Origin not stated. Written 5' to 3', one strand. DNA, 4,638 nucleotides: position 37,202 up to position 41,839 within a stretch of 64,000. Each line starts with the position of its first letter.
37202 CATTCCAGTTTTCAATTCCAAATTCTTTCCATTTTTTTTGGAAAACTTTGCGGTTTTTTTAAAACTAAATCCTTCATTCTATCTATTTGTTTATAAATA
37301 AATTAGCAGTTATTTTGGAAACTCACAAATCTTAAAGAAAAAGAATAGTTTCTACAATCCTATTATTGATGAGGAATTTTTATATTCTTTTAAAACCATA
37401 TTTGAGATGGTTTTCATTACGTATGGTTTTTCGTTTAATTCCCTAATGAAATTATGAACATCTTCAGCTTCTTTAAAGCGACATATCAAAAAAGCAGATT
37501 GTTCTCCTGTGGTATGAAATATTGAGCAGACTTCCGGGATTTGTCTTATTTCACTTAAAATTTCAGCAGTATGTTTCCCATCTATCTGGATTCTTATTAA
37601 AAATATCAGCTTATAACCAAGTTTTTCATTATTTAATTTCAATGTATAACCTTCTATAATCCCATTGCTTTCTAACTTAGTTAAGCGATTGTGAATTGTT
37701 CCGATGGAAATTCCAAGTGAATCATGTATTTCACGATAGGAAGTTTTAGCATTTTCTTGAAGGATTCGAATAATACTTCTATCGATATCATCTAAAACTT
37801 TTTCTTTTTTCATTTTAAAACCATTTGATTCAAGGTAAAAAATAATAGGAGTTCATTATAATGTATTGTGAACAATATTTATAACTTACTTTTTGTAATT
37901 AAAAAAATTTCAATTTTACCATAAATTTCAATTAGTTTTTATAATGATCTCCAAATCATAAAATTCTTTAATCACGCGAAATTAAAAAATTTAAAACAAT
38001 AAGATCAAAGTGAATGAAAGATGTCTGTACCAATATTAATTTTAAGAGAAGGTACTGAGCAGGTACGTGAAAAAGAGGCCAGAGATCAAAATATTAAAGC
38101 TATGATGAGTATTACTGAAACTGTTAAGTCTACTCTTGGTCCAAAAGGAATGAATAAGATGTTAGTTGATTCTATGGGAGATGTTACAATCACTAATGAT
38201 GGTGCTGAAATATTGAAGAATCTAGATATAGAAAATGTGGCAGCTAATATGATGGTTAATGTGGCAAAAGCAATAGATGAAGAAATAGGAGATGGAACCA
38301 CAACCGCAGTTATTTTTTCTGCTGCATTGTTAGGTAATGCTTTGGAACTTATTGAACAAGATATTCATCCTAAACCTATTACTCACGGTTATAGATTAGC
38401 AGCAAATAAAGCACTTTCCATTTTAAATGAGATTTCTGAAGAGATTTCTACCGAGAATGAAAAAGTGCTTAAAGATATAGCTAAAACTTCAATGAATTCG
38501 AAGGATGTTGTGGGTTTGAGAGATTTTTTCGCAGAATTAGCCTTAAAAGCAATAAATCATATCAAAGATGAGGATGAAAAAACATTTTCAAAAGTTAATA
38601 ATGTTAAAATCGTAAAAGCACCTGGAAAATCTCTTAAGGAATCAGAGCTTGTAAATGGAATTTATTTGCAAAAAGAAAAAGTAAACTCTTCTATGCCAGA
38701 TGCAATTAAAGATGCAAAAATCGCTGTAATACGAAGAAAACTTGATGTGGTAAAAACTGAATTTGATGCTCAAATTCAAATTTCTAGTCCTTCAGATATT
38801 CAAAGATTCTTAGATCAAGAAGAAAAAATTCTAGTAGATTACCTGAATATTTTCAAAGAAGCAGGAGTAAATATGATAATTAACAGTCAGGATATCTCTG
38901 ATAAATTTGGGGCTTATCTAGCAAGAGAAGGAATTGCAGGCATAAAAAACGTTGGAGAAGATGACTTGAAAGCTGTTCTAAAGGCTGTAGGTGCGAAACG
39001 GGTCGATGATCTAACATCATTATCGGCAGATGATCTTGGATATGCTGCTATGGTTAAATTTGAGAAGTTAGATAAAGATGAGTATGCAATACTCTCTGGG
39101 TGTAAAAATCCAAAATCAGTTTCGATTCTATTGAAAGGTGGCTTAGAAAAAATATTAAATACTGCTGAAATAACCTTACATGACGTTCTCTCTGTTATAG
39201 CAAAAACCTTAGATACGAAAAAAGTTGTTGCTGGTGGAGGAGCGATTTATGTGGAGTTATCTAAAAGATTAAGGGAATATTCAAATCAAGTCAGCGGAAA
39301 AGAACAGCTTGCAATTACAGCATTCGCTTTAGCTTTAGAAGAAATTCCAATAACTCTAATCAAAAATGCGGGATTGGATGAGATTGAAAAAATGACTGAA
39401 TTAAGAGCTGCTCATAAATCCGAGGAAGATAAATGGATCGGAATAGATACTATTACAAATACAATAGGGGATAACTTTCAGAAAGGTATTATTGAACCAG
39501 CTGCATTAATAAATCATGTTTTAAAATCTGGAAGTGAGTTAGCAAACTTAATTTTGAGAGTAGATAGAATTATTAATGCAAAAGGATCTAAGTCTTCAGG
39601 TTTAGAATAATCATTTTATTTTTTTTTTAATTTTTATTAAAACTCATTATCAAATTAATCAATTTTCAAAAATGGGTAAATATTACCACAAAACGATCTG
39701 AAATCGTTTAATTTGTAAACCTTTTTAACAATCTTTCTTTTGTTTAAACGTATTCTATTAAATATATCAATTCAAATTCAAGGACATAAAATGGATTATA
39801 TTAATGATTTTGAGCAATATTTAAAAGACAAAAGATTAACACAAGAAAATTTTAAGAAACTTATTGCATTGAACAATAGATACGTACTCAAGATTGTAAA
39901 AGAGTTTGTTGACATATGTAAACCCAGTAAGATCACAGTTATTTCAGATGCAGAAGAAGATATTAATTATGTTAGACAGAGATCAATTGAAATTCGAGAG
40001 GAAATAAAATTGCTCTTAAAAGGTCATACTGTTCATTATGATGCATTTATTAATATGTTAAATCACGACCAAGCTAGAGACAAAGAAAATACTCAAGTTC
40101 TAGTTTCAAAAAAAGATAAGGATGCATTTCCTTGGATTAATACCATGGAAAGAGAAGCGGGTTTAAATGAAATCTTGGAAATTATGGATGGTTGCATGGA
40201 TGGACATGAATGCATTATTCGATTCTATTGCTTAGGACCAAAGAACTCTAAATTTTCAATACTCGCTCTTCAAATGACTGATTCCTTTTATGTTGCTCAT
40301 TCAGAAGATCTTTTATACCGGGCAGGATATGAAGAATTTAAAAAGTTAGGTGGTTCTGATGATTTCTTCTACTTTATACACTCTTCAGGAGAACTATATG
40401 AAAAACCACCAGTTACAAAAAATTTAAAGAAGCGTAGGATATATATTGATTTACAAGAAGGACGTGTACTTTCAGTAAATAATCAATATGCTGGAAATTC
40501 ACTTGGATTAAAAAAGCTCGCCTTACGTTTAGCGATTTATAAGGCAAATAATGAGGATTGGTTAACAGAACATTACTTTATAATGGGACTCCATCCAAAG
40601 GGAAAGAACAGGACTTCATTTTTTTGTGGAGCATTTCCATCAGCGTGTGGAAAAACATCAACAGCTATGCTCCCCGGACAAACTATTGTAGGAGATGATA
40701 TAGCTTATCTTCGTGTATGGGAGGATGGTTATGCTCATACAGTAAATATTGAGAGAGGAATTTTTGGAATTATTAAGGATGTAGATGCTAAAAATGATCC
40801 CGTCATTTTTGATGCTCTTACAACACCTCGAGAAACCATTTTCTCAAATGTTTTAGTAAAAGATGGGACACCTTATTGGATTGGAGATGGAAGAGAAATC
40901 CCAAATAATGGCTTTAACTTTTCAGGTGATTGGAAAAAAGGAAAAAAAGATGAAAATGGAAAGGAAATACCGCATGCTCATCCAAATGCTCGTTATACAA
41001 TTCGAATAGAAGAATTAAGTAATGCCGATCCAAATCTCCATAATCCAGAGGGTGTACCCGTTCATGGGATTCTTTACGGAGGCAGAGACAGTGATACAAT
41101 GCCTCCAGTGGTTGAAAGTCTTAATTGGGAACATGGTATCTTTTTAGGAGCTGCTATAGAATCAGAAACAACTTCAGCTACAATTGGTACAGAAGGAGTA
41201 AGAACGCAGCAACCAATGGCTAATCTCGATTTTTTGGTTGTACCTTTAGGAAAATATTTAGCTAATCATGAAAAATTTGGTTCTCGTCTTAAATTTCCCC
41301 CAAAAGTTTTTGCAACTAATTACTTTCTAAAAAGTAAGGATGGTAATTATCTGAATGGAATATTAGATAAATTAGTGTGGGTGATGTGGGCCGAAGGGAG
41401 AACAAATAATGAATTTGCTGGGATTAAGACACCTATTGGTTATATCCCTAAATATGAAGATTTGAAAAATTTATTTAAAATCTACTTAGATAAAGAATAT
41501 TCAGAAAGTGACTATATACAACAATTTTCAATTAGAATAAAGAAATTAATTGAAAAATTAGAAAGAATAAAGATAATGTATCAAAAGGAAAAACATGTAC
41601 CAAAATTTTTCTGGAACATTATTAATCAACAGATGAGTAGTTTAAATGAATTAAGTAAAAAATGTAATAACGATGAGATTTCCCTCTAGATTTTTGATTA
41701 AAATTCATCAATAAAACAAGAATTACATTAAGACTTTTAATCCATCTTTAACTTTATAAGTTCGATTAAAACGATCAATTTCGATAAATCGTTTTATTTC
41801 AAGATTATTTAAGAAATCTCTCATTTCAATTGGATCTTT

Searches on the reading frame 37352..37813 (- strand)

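Call 42: search_protein_families(library=pfam, proteins=[window:37352-37813:-], max_evalue=0.0001)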
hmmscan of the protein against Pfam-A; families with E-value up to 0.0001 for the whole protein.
window:37352-37813:- (153 aa): 4 families
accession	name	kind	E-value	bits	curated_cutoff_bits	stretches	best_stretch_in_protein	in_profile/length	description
PF13412.12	HTH_24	-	6e-15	55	21.9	1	7-54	1-48/48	Winged helix-turn-helix DNA-binding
PF13404.12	HTH_AsnC-type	-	8.5e-13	48.3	27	1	7-48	1-42/42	AsnC-type helix-turn-helix domain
PF01037.27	AsnC_trans_reg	-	1.5e-11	44.5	25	1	73-143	1-73/73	Lrp/AsnC ligand binding domain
PF12840.13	HTH_20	-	7.3e-05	23.1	27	0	12-54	7-49/51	Helix-turn-helix domain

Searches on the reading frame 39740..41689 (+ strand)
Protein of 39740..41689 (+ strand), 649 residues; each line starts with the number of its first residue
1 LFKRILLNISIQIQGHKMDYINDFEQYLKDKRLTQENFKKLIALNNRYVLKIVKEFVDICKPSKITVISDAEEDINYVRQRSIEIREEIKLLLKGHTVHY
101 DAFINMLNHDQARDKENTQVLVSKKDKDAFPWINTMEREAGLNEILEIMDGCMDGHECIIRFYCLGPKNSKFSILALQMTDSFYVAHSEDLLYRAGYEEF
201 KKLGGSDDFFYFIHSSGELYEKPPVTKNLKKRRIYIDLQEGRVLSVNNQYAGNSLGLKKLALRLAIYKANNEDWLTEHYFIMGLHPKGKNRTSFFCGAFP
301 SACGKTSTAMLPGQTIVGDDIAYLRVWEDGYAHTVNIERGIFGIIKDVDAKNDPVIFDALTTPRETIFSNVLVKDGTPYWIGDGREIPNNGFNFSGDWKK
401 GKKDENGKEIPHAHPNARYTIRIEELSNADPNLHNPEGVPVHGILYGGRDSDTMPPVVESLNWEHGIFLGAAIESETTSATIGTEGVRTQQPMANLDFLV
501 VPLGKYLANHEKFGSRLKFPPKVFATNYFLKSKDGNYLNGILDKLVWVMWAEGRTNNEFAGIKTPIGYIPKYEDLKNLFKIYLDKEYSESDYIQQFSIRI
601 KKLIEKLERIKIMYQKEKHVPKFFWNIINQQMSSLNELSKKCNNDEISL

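Call 42: search_protein_families(library=pfam, proteins=[window:39740-41689:+], max_evalue=0.0001)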
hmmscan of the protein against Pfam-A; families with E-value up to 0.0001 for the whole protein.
window:39740-41689:+ (649 aa): 3 families
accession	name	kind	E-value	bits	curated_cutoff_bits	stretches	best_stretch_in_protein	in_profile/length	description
PF00821.23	PEPCK_GTP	-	1.2e-104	350.4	23.8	1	274-632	1-355/357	Phosphoenolpyruvate carboxykinase C-terminal P-loop domain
PF17297.7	PEPCK_N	-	1.5e-55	188.6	23.8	1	53-269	3-217/218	Phosphoenolpyruvate carboxykinase N-terminal domain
PF01293.25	PEPCK_ATP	-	6.9e-10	38.7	26.5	1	94-377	21-288/465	Phosphoenolpyruvate carboxykinase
